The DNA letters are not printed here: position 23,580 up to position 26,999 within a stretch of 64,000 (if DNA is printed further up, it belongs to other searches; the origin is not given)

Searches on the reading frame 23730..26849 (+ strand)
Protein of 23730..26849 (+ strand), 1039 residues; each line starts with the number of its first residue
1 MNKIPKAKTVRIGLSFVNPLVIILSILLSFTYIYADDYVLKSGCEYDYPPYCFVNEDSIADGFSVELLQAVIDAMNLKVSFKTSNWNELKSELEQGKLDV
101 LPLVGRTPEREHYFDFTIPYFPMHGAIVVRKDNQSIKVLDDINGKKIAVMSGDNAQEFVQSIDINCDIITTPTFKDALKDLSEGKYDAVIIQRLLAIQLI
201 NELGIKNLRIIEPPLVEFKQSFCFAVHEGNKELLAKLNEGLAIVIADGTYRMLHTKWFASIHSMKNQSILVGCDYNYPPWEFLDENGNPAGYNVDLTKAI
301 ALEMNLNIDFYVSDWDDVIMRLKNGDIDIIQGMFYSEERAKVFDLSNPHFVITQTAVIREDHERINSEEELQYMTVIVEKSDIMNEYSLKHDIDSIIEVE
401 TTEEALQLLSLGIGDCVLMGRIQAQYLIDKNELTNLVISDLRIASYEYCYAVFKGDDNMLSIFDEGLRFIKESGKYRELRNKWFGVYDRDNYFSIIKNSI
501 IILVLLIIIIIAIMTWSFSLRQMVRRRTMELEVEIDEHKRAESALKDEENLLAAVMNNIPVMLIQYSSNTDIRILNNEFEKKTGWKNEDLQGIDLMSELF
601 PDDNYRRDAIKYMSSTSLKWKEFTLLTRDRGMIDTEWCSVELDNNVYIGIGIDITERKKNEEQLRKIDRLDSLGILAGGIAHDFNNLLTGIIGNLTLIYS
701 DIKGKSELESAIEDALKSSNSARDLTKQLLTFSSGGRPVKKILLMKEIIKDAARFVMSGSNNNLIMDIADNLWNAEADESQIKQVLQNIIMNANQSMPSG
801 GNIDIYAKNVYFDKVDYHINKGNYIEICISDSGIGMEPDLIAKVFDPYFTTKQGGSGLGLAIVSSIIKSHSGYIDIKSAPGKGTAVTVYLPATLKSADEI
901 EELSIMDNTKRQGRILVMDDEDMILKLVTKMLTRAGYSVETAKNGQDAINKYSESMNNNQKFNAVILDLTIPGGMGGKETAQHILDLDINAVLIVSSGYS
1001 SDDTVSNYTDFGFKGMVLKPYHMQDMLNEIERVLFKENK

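Call 58: search_protein_families(library=pfam, proteins=[window:23730-26849:+], max_evalue=0.00001)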
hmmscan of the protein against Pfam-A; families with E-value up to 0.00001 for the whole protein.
window:23730-26849:+ (1039 aa): 4 families
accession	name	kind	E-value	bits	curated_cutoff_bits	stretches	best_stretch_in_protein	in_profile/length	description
PF00497.25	SBP_bac_3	-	1.2e-66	222.9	26.4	2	269-485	1-131/132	Bacterial extracellular solute-binding proteins, family 3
PF02518.31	HATPase_c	-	3.8e-24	85.7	26.4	1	778-893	2-110/111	Histidine kinase-, DNA gyrase B-, and HSP90-like ATPase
PF00072.30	Response_reg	-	3.7e-17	62.9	30.2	1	915-1030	1-110/111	Response regulator receiver domain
PF00512.31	HisKA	-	1.4e-07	31.9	26.9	1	676-734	5-62/66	His Kinase A (phospho-acceptor) domain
